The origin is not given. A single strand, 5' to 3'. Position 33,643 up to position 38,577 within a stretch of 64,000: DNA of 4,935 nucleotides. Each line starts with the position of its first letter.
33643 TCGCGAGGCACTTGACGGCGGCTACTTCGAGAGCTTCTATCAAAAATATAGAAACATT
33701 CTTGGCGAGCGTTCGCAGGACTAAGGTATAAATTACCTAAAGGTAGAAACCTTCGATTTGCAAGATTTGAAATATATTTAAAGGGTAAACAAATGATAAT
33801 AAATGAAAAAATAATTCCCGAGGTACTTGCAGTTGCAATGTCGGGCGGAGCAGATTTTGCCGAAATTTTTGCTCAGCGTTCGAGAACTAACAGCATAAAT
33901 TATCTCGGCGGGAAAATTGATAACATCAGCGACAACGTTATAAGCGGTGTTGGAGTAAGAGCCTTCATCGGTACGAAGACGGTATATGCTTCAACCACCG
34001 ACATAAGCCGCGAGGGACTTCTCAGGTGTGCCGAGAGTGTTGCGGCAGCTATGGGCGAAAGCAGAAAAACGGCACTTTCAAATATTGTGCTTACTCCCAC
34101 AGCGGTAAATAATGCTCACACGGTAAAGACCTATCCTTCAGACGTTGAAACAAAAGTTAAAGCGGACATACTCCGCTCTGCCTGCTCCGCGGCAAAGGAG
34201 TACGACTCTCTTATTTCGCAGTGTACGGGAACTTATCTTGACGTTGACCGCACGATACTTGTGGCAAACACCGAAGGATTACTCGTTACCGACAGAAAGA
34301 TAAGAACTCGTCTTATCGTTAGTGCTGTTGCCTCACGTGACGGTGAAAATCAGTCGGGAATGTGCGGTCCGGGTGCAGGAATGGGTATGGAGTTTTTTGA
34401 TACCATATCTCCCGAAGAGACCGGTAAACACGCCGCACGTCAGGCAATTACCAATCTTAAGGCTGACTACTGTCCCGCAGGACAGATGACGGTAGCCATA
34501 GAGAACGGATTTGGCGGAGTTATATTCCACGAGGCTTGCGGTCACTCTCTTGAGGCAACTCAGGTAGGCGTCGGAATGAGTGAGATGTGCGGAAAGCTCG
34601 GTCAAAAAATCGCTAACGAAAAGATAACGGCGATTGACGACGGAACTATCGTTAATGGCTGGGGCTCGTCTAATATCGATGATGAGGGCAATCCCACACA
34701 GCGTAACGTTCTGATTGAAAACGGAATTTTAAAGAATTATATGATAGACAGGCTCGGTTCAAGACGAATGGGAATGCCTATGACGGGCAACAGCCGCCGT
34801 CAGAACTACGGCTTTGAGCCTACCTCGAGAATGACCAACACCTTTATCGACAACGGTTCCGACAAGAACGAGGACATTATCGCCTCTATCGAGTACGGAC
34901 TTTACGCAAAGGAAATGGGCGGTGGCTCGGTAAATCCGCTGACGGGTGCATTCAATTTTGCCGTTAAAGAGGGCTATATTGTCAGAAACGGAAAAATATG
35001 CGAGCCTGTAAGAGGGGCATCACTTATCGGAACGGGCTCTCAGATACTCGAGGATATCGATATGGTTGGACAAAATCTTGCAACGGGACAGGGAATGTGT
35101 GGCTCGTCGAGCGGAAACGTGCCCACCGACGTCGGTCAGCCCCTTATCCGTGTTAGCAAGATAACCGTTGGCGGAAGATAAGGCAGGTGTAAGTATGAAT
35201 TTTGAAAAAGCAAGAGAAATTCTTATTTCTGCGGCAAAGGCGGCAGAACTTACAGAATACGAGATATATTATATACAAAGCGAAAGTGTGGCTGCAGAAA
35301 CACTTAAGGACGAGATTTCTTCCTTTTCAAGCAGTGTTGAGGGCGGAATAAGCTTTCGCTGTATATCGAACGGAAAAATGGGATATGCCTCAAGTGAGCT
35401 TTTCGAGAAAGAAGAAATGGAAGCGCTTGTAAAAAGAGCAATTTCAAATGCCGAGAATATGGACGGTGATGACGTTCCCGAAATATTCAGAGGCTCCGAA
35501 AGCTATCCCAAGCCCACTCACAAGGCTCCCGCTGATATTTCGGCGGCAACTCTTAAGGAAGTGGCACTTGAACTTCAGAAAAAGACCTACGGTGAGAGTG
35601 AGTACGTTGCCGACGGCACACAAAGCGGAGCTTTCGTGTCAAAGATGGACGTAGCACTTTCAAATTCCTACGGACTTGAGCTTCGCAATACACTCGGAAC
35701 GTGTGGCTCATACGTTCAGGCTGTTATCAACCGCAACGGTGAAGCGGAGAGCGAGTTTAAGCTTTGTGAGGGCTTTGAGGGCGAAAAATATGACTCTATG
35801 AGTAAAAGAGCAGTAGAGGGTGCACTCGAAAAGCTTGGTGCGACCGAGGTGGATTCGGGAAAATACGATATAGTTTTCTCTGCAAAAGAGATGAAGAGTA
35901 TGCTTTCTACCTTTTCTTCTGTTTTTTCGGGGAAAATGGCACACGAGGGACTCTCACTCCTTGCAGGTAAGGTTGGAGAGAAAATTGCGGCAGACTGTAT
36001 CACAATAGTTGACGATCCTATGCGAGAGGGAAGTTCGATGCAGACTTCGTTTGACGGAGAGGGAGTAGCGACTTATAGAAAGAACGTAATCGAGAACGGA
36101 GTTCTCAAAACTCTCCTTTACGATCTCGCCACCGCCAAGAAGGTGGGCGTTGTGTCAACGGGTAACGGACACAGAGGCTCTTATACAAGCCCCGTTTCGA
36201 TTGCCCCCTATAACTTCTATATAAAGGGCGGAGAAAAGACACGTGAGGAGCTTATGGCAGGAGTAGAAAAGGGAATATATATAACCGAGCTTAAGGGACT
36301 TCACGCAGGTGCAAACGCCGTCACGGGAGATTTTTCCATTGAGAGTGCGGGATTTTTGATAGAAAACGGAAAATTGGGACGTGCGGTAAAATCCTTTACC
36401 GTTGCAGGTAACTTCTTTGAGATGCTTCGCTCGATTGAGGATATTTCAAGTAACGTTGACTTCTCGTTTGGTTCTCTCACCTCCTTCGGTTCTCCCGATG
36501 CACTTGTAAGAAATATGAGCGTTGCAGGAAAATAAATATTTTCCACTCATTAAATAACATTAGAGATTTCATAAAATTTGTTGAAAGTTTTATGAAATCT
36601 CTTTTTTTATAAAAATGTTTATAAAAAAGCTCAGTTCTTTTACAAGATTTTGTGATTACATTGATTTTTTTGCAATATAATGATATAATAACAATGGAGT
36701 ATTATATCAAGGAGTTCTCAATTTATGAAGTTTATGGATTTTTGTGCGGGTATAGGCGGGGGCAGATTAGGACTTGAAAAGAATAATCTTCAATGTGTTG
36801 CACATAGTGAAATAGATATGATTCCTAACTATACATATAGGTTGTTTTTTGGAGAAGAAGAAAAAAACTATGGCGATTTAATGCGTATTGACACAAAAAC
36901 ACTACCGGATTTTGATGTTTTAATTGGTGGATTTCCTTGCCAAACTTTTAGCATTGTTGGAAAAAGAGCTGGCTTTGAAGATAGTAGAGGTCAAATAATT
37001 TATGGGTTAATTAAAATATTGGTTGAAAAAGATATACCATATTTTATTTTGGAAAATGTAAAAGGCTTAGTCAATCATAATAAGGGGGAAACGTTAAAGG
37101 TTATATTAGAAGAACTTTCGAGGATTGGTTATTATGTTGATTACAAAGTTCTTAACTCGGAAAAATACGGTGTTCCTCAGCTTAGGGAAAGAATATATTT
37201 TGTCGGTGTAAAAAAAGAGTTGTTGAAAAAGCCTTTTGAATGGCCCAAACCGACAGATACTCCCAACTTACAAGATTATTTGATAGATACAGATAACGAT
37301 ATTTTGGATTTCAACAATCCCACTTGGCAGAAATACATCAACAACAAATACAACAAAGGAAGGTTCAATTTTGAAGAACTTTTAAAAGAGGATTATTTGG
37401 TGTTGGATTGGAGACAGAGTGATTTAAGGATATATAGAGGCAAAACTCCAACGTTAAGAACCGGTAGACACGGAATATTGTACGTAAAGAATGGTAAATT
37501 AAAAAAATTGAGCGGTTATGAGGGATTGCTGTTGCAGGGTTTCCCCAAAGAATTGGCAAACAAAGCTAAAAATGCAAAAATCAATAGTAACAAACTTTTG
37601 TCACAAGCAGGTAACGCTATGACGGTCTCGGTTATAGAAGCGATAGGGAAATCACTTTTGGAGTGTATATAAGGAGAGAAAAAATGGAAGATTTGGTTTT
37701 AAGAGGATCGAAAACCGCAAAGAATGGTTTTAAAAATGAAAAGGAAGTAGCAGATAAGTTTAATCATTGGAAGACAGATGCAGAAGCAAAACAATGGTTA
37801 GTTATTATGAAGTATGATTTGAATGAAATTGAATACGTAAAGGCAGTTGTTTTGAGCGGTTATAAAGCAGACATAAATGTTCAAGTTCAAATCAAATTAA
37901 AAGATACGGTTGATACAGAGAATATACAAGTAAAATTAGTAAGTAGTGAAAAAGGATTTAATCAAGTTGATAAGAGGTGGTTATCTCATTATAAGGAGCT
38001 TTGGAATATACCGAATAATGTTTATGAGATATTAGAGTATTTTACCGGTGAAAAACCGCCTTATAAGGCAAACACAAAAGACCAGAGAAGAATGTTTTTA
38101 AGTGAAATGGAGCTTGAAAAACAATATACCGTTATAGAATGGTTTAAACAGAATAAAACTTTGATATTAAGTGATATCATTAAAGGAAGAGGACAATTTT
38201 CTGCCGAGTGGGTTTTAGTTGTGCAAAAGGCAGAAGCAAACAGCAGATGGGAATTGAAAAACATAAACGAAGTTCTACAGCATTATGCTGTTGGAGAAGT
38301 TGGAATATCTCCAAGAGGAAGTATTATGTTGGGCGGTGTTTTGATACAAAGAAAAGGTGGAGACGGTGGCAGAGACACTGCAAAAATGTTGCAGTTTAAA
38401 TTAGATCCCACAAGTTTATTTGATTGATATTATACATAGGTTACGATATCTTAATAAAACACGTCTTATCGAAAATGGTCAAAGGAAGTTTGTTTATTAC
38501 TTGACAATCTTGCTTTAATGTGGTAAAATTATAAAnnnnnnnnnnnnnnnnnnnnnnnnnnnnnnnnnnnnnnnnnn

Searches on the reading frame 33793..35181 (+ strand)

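Call 27: search_protein_families(library=pfam, proteins=[window:33793-35181:+], max_evalue=0.001)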
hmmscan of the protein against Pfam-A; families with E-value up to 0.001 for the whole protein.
window:33793-35181:+ (462 aa): 3 families
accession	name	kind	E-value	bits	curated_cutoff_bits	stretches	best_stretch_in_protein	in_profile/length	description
PF19289.4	PmbA_TldD_3rd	-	2e-64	217.2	22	1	230-461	2-220/220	PmbA/TldA metallopeptidase C-terminal domain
PF19290.4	PmbA_TldD_2nd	-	6.8e-19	68.8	20.9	1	114-222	2-109/109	PmbA/TldA metallopeptidase central domain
PF01523.21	PmbA_TldD_1st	-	2.2e-15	57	20.9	1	23-85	1-64/65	PmbA/TldA metallopeptidase domain 1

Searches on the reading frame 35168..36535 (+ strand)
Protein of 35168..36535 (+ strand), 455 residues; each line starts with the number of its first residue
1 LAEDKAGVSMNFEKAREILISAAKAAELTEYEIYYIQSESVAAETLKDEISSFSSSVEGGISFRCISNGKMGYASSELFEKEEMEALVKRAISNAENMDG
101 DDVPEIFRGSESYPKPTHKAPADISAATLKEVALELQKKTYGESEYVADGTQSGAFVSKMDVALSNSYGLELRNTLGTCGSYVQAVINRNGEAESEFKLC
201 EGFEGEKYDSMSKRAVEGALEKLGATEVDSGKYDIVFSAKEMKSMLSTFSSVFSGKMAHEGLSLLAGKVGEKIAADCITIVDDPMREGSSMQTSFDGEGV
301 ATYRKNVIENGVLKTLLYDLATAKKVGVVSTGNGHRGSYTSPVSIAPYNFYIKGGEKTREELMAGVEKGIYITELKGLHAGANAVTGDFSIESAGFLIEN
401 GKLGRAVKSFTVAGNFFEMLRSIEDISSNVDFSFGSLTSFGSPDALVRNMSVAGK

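Call 27: search_protein_families(library=pfam, proteins=[window:35168-36535:+], max_evalue=0.001)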
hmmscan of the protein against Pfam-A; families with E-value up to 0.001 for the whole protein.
window:35168-36535:+ (455 aa): 3 families
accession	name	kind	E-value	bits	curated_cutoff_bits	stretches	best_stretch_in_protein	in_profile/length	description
PF19289.4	PmbA_TldD_3rd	-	1.3e-74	250.5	22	1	230-454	1-220/220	PmbA/TldA metallopeptidase C-terminal domain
PF01523.21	PmbA_TldD_1st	-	1.6e-12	47.8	20.9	1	31-95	1-65/65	PmbA/TldA metallopeptidase domain 1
PF19290.4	PmbA_TldD_2nd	-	1.4e-05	25.9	20.9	1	120-223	2-109/109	PmbA/TldA metallopeptidase central domain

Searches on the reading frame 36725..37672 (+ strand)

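Call 27: search_protein_families(library=pfam, proteins=[window:36725-37672:+], max_evalue=0.001)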
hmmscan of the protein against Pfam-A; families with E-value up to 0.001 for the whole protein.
window:36725-37672:+ (315 aa): 1 family
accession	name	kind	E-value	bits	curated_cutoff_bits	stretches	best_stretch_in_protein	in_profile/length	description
PF00145.23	DNA_methylase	-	3.7e-72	243.9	22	1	1-312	1-323/324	C-5 cytosine-specific DNA methylase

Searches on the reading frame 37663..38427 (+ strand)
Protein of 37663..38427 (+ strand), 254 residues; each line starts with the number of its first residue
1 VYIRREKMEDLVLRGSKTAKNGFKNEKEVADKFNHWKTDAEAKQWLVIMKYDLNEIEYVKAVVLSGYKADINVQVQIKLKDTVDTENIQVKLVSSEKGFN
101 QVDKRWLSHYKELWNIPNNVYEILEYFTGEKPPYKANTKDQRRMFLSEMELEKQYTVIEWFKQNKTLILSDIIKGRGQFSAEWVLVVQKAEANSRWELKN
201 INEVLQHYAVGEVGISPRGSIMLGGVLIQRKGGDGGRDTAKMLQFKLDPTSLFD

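Call 27: search_protein_families(library=pfam, proteins=[window:37663-38427:+], max_evalue=0.001)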
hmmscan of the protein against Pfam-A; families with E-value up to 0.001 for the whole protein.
window:37663-38427:+ (254 aa): 1 family
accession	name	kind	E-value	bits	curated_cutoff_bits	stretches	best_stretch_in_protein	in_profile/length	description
PF11463.14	R-HINP1I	-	5.6e-93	310.6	25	1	49-253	1-208/208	R.HinP1I restriction endonuclease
